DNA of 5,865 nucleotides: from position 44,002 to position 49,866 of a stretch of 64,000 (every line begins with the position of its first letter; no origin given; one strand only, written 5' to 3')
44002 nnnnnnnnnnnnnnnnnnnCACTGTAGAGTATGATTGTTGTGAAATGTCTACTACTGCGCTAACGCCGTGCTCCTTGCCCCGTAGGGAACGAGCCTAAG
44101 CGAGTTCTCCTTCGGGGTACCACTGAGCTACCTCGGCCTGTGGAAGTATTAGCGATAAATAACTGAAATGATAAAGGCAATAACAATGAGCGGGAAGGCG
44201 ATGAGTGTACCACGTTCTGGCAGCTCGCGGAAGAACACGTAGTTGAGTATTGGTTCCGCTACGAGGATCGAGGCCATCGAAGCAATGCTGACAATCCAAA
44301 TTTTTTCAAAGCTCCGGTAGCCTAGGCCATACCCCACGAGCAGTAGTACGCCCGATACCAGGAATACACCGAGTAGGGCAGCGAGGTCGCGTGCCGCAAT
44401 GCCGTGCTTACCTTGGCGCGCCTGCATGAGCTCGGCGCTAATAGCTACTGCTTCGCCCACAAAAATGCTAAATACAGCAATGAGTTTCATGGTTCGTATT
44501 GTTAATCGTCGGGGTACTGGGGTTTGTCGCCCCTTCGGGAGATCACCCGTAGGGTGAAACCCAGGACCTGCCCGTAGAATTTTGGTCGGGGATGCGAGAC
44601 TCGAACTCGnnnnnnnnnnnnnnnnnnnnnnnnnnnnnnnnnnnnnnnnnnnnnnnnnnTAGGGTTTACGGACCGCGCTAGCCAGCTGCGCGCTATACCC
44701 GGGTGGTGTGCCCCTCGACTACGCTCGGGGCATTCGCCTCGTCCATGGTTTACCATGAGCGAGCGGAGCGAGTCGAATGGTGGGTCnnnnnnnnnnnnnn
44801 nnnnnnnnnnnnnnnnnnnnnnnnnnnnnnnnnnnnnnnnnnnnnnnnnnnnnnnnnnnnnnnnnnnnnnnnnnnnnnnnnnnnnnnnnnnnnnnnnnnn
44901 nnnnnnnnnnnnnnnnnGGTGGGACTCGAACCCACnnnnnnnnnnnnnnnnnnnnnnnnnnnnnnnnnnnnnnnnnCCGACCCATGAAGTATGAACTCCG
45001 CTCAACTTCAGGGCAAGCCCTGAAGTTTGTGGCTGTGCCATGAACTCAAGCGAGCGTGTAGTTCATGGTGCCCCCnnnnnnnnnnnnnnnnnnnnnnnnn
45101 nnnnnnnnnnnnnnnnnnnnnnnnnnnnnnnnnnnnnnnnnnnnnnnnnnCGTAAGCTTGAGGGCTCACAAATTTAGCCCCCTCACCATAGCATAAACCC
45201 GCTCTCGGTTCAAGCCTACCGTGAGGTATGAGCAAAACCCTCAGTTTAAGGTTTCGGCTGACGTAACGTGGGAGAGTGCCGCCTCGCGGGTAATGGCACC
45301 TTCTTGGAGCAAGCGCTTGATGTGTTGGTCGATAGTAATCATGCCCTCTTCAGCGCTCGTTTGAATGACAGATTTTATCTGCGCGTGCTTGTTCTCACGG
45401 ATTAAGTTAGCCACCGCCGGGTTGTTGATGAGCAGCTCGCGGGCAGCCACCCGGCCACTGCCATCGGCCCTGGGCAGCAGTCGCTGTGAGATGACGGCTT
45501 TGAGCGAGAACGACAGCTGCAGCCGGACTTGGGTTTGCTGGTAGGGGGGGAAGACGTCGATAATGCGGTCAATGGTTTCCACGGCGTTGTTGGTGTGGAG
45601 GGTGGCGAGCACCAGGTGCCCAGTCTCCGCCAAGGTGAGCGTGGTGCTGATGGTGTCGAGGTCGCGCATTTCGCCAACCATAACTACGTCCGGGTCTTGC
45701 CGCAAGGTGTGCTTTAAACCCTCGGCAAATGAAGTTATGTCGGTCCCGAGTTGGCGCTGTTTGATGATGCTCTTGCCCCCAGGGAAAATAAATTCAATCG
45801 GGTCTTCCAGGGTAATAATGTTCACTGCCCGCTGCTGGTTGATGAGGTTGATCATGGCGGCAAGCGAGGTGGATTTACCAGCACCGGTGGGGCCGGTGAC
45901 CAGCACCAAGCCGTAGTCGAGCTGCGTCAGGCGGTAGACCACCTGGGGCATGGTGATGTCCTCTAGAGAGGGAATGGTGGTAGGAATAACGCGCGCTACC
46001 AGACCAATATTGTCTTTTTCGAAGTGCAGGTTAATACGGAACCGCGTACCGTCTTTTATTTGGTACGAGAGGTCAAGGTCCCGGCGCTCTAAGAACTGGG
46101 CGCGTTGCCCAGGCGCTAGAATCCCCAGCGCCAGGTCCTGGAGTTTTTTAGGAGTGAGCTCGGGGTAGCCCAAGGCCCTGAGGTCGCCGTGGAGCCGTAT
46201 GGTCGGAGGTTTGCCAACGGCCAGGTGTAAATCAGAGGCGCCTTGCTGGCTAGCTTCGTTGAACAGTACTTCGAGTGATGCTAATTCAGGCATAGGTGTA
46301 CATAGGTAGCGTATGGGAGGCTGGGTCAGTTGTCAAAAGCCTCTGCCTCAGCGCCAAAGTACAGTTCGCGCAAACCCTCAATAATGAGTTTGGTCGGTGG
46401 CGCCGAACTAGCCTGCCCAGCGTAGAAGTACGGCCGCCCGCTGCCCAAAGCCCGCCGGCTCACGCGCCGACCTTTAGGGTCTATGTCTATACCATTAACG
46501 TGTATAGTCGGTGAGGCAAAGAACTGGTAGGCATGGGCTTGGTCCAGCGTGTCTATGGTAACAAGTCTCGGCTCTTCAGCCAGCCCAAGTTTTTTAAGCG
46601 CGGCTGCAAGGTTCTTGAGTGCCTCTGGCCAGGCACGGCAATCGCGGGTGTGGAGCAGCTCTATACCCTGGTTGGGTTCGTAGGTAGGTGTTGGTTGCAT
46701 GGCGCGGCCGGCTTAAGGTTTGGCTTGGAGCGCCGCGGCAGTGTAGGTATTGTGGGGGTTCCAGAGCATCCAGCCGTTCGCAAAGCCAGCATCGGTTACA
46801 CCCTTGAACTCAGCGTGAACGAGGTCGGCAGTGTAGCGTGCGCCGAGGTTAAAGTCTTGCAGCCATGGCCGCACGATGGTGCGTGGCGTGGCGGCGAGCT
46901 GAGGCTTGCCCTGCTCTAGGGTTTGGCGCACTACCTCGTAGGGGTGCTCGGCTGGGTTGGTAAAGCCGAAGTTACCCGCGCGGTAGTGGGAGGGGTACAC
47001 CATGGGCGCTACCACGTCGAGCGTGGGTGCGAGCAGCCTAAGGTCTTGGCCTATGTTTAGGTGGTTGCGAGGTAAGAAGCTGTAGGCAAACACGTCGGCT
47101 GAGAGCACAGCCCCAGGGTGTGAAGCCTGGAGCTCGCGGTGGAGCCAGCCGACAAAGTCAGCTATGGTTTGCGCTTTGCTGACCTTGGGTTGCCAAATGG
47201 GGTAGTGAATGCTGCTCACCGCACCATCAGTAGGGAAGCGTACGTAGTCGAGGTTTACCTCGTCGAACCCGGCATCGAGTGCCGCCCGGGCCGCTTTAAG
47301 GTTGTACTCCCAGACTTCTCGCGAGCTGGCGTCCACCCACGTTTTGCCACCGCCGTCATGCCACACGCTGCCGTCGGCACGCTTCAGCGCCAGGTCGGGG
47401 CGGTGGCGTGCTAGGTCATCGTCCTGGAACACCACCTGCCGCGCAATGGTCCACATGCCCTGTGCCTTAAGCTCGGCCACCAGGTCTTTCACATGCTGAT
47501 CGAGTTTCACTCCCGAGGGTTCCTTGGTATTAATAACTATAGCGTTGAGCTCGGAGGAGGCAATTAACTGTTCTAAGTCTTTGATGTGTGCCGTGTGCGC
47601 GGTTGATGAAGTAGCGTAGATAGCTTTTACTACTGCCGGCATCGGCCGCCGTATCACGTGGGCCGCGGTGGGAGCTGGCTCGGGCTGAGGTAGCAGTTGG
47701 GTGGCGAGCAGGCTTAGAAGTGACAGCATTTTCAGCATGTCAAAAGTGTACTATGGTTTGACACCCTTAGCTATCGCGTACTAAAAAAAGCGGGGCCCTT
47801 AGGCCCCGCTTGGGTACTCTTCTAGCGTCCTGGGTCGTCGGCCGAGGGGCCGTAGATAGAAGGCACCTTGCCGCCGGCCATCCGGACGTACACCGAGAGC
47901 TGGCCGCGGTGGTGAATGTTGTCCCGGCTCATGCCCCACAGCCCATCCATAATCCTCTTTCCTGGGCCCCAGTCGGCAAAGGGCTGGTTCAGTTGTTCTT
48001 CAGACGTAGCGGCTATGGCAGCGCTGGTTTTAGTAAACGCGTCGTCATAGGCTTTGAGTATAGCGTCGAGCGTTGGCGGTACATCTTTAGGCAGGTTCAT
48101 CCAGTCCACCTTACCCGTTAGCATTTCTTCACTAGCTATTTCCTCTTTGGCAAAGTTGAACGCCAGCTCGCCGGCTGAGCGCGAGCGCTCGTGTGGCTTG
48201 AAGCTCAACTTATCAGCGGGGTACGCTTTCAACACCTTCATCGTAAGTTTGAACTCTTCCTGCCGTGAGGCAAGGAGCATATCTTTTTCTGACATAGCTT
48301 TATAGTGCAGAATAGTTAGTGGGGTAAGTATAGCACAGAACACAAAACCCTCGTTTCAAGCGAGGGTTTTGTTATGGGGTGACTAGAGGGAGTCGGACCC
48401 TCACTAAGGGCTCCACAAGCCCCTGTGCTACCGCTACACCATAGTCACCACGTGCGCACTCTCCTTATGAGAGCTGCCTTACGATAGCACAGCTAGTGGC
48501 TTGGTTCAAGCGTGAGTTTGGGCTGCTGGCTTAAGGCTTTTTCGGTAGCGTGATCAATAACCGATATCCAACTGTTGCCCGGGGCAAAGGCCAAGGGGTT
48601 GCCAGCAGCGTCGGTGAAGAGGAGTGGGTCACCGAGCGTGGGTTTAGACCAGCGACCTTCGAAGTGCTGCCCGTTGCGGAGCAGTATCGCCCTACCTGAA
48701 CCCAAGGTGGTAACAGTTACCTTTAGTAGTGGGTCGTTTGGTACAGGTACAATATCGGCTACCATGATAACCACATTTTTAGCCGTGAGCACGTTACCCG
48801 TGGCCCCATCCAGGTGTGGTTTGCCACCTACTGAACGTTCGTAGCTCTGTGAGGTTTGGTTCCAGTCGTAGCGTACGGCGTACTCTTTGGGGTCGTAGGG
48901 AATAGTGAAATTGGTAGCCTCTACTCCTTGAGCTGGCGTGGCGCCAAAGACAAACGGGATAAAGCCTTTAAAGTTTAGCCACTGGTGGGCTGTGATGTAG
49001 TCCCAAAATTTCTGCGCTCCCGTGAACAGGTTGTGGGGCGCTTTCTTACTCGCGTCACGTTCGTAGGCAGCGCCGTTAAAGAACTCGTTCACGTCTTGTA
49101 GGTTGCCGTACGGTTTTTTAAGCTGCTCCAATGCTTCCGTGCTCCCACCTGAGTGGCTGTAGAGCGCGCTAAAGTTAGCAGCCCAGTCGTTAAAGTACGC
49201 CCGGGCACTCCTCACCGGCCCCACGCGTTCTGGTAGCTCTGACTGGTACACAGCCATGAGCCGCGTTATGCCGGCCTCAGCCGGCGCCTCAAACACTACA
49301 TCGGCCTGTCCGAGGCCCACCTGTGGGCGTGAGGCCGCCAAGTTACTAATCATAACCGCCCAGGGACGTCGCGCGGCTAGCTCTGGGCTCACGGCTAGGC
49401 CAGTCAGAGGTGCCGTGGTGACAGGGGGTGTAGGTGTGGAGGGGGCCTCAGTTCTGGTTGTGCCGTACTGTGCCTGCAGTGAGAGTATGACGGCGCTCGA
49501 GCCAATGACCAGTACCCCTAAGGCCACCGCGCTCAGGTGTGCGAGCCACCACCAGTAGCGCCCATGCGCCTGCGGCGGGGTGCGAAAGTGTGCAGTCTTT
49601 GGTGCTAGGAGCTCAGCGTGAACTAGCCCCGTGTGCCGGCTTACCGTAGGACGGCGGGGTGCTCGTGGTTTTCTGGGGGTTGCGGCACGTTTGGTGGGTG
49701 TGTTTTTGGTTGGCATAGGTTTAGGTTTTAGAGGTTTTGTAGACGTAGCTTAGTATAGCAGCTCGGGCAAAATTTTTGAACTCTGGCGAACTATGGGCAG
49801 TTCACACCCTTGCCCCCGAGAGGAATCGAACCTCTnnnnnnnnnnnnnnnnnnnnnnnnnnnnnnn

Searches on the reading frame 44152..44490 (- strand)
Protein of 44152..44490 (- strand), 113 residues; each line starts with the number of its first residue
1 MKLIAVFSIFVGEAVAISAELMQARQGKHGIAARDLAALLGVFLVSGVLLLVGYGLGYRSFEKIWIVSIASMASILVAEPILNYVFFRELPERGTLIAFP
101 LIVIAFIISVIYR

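Call 93: search_protein_families(library=pfam, proteins=[window:44152-44490:-], max_evalue=10)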
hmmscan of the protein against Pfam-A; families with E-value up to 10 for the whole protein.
seq(113 aa): 0 families

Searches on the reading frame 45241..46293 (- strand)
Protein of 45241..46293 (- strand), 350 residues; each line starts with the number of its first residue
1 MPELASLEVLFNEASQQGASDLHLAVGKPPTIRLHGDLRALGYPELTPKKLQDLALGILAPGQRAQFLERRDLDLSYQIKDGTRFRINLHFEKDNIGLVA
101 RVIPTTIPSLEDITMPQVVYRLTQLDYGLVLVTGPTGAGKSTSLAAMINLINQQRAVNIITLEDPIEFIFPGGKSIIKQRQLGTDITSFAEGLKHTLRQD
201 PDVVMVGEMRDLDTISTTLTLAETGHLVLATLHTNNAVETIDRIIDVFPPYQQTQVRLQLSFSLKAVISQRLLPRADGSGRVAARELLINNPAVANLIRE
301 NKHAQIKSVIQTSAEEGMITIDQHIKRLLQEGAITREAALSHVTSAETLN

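Call 51: search_protein_families(library=pfam, proteins=[window:45241-46293:-], max_evalue=0.001)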
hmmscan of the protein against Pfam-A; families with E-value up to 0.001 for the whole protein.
window:45241-46293:- (350 aa): 3 families
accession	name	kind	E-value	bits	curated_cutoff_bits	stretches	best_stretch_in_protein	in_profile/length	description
PF00437.27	T2SSE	-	2.6e-45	155.1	24.9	1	120-287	135-288/370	Type II/IV secretion system protein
PF13555.12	AAA_29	-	8.6e-05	22.7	27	1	128-154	23-49/61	P-loop containing region of AAA domain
PF13401.12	AAA_22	-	0.00042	21.1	27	1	128-163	6-33/130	AAA domain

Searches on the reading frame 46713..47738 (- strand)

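Call 51: search_protein_families(library=pfam, proteins=[window:46713-47738:-], max_evalue=0.001)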
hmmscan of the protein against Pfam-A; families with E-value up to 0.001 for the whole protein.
window:46713-47738:- (341 aa): 1 family
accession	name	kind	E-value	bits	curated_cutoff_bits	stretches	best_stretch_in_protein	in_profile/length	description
PF13200.12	DUF4015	-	4.8e-78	262.9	27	1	81-332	61-313/313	Putative glycosyl hydrolase domain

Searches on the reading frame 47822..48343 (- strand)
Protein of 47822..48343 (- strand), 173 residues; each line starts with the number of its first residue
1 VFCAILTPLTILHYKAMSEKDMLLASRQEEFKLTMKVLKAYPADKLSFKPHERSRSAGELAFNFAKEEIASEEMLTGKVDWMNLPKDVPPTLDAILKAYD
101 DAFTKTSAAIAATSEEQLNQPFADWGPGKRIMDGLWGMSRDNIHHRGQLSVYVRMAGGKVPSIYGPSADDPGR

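Call 51: search_protein_families(library=pfam, proteins=[window:47822-48343:-], max_evalue=0.001)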
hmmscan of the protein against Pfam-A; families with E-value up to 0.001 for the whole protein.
window:47822-48343:- (173 aa): 2 families
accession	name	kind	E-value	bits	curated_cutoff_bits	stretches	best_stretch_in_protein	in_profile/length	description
PF05163.17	DinB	-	3.2e-10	40.7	23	1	17-168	1-157/165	DinB family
PF12867.12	DinB_2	-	0.00016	22.6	24.8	1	34-149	9-128/128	DinB superfamily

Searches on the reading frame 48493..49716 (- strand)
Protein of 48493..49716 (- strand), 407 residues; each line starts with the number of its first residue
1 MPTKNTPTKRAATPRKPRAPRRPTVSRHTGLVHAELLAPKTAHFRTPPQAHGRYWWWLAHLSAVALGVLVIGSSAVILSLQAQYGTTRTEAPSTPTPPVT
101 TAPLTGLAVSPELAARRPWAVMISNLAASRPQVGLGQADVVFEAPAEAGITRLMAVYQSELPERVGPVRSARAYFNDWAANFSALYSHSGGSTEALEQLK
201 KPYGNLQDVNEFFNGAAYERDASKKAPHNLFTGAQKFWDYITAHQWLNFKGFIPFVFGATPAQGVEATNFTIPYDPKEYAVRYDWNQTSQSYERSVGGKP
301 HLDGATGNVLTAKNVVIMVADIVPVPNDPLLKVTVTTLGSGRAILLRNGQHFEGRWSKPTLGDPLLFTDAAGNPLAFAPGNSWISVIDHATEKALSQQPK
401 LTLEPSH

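Call 51: search_protein_families(library=pfam, proteins=[window:48493-49716:-], max_evalue=0.001)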
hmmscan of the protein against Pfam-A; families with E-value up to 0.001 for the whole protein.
window:48493-49716:- (407 aa): 2 families
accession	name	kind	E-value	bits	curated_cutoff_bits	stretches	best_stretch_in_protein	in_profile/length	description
PF11258.13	DUF3048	-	2.3e-46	158.1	25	1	104-244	1-145/148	Protein of unknown function (DUF3048) N-terminal domain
PF17479.7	DUF3048_C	-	4.2e-24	85.5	25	1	271-384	2-114/114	Protein of unknown function (DUF3048) C-terminal domain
